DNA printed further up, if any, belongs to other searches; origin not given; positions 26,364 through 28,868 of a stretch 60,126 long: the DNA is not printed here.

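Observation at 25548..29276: Candidate replacement membrane complex: tail-anchored protein + membrane-anchored GTPase-like protein + small secreted protein directly after tssK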

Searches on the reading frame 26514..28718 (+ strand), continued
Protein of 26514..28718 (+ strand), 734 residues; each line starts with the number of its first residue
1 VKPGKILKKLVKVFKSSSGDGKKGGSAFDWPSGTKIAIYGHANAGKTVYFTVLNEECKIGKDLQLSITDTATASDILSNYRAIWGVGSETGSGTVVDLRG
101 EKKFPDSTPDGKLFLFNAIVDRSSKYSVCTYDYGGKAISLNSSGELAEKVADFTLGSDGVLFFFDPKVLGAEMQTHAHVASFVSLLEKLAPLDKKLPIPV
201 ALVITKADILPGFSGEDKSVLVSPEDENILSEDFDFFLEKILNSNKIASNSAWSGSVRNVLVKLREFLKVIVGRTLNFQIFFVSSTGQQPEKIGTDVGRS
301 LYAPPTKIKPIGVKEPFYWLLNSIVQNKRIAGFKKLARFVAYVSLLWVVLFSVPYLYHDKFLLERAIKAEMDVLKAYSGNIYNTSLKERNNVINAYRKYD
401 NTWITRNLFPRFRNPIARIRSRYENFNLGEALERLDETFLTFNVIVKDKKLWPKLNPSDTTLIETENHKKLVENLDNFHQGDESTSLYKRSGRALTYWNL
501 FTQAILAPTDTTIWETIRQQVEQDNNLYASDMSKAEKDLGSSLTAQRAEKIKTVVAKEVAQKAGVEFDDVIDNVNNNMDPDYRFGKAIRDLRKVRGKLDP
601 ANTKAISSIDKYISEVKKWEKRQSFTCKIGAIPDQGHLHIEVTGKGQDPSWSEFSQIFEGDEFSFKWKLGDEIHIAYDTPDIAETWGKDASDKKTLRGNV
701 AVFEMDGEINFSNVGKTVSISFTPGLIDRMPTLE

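Call 91: find_encoding_contigs(protein=P0164, flank=10000, max_places=1)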
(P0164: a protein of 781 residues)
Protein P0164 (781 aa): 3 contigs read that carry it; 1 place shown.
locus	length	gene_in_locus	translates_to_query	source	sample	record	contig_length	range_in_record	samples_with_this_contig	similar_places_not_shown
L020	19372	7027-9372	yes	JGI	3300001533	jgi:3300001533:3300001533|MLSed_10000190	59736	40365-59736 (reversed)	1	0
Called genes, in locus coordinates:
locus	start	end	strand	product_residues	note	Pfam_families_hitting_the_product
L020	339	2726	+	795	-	PF02861:Clp_N, PF13191:AAA_16 (weak), PF23569:NBD_SMAX1 (weak), PF00004:AAA, PF17871:AAA_lid_9, PF07724:AAA_2, PF07728:AAA_5, PF10431:ClpB_D2-small, +10 more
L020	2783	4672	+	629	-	PF00069:Pkinase (weak), PF03781:FGE-sulfatase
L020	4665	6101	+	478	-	PF05936:T6SS_VasE (faint)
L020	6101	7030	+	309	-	-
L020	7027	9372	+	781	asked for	PF19993:DO-GTPase2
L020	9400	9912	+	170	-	-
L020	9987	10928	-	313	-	PF16697:Yop-YscD_cpl (faint), PF00498:FHA (weak)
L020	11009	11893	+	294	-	PF00481:PP2C (weak), PF13672:PP2C_2, PF07228:SpoIIE (faint)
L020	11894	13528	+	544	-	PF00069:Pkinase, PF07714:PK_Tyr_Ser-Thr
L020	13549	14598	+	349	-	PF03783:CsgG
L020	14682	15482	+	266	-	PF05552:MS_channel_1st_1, PF21088:MS_channel_1st, PF00924:MS_channel_2nd, PF21082:MS_channel_3rd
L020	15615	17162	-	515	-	PF00309:Sigma54_AID (weak), PF04963:Sigma54_CBD, PF01381:HTH_3 (faint), PF04552:Sigma54_DBD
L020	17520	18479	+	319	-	PF13174:TPR_6 (faint), PF13428:TPR_14 (faint), PF13432:TPR_16 (faint), PF20308:TPR-S (faint), PF13424:TPR_12 (faint), PF00578:AhpC-TSA (faint), PF07719:TPR_2 (faint), PF14559:TPR_19 (weak), +1 more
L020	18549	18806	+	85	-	PF08534:Redoxin (weak)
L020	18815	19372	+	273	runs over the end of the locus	PF04951:Peptidase_M55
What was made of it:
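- FHA, PP2C and kinase genes lie next to the module in L020 (call 91).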

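Call 93: search_protein_families(library=pfam, proteins=[L015:12504-15443:+, L017:7731-8564:+, L019:12404-13198:+, L019:13780-15603:+, L015:15973-17523:+, L015:17550-18683:+, L015:18708-19889:+, L015:8978-9997:+, L020:6101-7030:+], max_evalue=0.1)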
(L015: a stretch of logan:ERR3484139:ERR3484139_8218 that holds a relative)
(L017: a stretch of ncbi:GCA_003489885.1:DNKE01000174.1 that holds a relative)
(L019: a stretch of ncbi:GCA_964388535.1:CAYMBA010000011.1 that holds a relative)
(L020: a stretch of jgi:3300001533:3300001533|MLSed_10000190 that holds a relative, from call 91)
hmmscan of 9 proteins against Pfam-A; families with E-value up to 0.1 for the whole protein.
L015:12504-15443:+ (979 aa): 3 families
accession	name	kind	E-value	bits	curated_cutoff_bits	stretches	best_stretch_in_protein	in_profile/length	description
PF20013.4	GAP1-N2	-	1.4e-09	38.5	24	1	4-139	2-136/139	GTPase-associated protein 1, N-terminal domain type 2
PF20014.4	GAP1-M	-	0.027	15.1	24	0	169-225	27-84/101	GTPase-associated protein 1, middle domain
PF12750.12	Maff2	-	0.05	13.9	27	0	325-352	14-41/70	Maff2 family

L017:7731-8564:+ (277 aa): 2 families
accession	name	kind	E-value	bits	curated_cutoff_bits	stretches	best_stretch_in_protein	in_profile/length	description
PF20013.4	GAP1-N2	-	1.4e-05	25.5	24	1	23-130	19-128/139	GTPase-associated protein 1, N-terminal domain type 2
PF20014.4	GAP1-M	-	0.053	14.2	24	1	156-218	11-74/101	GTPase-associated protein 1, middle domain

L019:12404-13198:+ (264 aa): 2 families
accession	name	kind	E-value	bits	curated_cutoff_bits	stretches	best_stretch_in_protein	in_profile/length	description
PF20014.4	GAP1-M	-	4.8e-05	24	24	1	160-213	29-82/101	GTPase-associated protein 1, middle domain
PF20013.4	GAP1-N2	-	0.02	15.4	24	0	10-120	13-130/139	GTPase-associated protein 1, N-terminal domain type 2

L019:13780-15603:+ (607 aa): 4 families
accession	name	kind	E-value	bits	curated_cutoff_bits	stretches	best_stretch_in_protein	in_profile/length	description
PF01471.23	PG_binding_1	-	3.5e-05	24.3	23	1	148-202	7-57/57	Putative peptidoglycan binding domain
PF13688.12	Reprolysin_5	-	0.0064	17.2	27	1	396-514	36-152/196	Metallo-peptidase family M12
PF13582.12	Reprolysin_3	-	0.043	14.8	22.4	1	469-516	66-119/123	Metallo-peptidase family M12B Reprolysin-like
PF09374.15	PG_binding_3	-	0.07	13.8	24.6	0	184-208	13-33/76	Predicted Peptidoglycan domain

L015:15973-17523:+ (516 aa): 0 families

L015:17550-18683:+ (377 aa): 8 families
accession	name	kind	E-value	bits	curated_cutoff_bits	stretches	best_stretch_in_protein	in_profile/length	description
PF07719.23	TPR_2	-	8.9e-08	32.1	27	2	70-101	2-33/34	Tetratricopeptide repeat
PF13428.12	TPR_14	-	5e-05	24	23.5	0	321-352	9-41/44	Tetratricopeptide repeat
PF00515.34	TPR_1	-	0.00028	21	27.8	0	70-101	2-33/34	Tetratricopeptide repeat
PF13424.12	TPR_12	-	0.0004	21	30.1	0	40-98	13-74/77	Tetratricopeptide repeat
PF14559.12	TPR_19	-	0.00041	21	25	1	323-360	1-39/68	Tetratricopeptide repeat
PF13176.12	TPR_7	-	0.016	15.7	27.9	0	326-349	12-35/36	Tetratricopeptide repeat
PF13181.12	TPR_8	-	0.034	14.8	25.7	0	71-100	3-32/34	Tetratricopeptide repeat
PF14853.12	Fis1_TPR_C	-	0.063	13.9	25.3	0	319-361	7-49/53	Fis1 C-terminal tetratricopeptide repeat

L015:18708-19889:+ (393 aa): 4 families
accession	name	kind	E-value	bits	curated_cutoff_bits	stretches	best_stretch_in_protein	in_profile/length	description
PF07719.23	TPR_2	-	0.0005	20.4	27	1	59-89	3-33/34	Tetratricopeptide repeat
PF13371.12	TPR_9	-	0.021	15.3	35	1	58-89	30-61/73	Tetratricopeptide repeat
PF00515.34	TPR_1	-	0.041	14.2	27.8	0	60-87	4-31/34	Tetratricopeptide repeat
PF13176.12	TPR_7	-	0.077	13.6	27.9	1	63-88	5-30/36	Tetratricopeptide repeat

L015:8978-9997:+ (339 aa): 0 families

L020:6101-7030:+ (309 aa): 0 families
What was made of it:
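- Closest known: DO-GTPase / GAP1-N2 systems. Same: Sister lineages of B are followed by a GAP1-N2/GAP1-M protein (call 93).
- Sister lineages carry its GAP1 partner (call 93).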

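Call 96: find_related_loci(query=A1, collection=genome_contigs, flank=10000)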
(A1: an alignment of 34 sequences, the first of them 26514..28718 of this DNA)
Query A1 (734 aa) in genome_contigs; peptide patterns used: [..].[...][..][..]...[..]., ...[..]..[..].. (x = any residue, [..] = any of these).
129 stretches matched a pattern; 109 encode a relative of the query (tblastn E <= 1e-3); the best 80 are kept; 80 distinct loci.
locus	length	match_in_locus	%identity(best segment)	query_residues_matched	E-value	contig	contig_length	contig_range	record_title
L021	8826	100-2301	84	1-734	0e+0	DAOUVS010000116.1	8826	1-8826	MAG TPA_asm: Candidatus Zixiibacteriota bacterium isolate CSMAG_855 CSMAG_855_k127_1904050_length_8826_cov_8.0000, whole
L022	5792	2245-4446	83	1-734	0e+0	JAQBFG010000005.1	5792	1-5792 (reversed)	MAG: Candidatus Zixiibacteriota bacterium isolate MAG_439_bin-06 439_bin-06_ctg-005, whole genome shotgun sequence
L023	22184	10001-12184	57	5-734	0e+0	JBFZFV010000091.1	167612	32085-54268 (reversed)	MAG: Candidatus Zixiibacteriota bacterium isolate PPR_0627 k121_1340150, whole genome shotgun sequence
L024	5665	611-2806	54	9-734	0e+0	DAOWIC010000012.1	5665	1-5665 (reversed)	MAG TPA_asm: Calditrichota bacterium isolate CSMAG_2033 CSMAG_2033_k141_1499643_length_5665_cov_13.9482, whole genome sh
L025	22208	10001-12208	56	4-734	0e+0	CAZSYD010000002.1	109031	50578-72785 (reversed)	MAG TPA_asm: uncultured Ignavibacteriales bacterium isolate binchicken_co228_521 genome assembly, contig: NODE_97_length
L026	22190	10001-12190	53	5-733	0e+0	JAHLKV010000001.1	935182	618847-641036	MAG: bacterium isolate MAG50 NODE_10_length_935182_cov_2069.325792, whole genome shotgun sequence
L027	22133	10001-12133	54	25-734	0e+0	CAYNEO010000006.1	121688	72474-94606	MAG TPA_asm: uncultured Ignavibacteriales bacterium isolate binchicken_co150_676 genome assembly, contig: NODE_182_lengt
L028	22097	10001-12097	55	30-734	0e+0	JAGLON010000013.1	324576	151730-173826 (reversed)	MAG: Candidatus Zixiibacteriota bacterium isolate RS_7_36 ROV157_7.bin.36.fa_13, whole genome shotgun sequence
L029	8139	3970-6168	52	1-734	0e+0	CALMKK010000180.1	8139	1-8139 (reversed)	MAG TPA_asm: uncultured candidate division Zixibacteria bacterium isolate SRR6284162_bin.34_CONCOCT_v1.1_MAG genome asse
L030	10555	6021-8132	54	30-734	0e+0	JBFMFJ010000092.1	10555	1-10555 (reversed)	MAG: Candidatus Zixiibacteriota bacterium isolate MAG268 MAG268_92, whole genome shotgun sequence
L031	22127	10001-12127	53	26-733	0e+0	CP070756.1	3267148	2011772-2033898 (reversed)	MAG: Candidatus Zixiibacteriota bacterium isolate bin295 chromosome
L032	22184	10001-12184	53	1-734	0e+0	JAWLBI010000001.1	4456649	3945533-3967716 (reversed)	MAG: Candidatus Zixiibacteriota bacterium isolate AC1.147 AC1.147.fa-1, whole genome shotgun sequence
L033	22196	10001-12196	52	1-734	0e+0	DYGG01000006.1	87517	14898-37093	MAG TPA_asm: Ignavibacterium sp. isolate BE2012_50_10 Afr_mines_BE2012_147_length_87517_cov_4_109579, whole genome shotg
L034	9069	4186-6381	49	1-734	0e+0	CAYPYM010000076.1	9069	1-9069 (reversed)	MAG TPA_asm: uncultured Ignavibacteriales bacterium isolate binchicken_co151_82 genome assembly, contig: NODE_12202_leng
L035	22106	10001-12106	53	30-734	0e+0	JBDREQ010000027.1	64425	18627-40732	MAG: Candidatus Zixiibacteriota bacterium isolate MEGAHIT-group-1.322 k141_5596864, whole genome shotgun sequence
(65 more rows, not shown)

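Call 101: search_protein_families(library=pfam, proteins=[L001:12790-14724:-, L001:14741-15592:-, L001:15604-16746:-], max_evalue=0.001)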
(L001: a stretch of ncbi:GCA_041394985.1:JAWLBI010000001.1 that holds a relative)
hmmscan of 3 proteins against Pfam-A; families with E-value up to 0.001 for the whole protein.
L001:12790-14724:- (644 aa): 1 family
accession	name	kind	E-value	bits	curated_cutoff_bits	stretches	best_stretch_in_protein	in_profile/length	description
PF24253.1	DUF7454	-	0.00027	21.2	27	0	454-486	5-38/59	Domain of unknown function (DUF7454)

L001:14741-15592:- (283 aa): 0 families

L001:15604-16746:- (380 aa): 0 families

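Call 102: search_protein_families(library=padloc, proteins=[window:26514-28718:+, L015:12504-15443:+, L015:10001-12466:+], max_evalue=0.01)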
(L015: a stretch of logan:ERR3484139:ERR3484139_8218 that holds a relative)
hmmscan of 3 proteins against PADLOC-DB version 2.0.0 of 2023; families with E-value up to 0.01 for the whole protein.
window:26514-28718:+ (734 aa): 0 families

L015:12504-15443:+ (979 aa): 0 families

L015:10001-12466:+ (821 aa): 0 families

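Call 110: find_encoding_contigs(protein=P0200, flank=10000, max_places=1)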
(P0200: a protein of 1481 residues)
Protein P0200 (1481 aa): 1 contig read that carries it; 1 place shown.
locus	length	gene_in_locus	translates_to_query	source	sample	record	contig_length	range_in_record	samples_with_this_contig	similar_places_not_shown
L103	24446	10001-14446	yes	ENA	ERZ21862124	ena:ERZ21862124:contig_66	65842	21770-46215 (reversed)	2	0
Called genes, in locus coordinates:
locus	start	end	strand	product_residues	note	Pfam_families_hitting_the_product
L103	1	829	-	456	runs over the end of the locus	PF01523:PmbA_TldD_1st, PF19289:PmbA_TldD_3rd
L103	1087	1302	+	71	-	-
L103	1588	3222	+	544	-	PF01019:G_glu_transpept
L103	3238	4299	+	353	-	PF01073:3Beta_HSD, PF01370:Epimerase, PF07993:NAD_binding_4, PF16363:GDP_Man_Dehyd, PF04321:RmlD_sub_bind (weak)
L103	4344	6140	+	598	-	PF00009:GTP_EFTU, PF03144:GTP_EFTU_D2, PF00679:EFG_C, PF06421:LepA_C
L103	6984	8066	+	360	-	PF21088:MS_channel_1st, PF00924:MS_channel_2nd, PF21082:MS_channel_3rd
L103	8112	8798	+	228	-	PF07484:Collar (weak)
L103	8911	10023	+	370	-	-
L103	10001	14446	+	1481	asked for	-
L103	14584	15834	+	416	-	-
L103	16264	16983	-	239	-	PF01797:Y1_Tnp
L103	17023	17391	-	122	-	-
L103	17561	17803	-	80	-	PF00005:ABC_tran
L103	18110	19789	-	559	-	PF01565:FAD_binding_4, PF02913:FAD-oxidase_C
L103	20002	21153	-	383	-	PF00534:Glycos_transf_1 (weak), PF13692:Glyco_trans_1_4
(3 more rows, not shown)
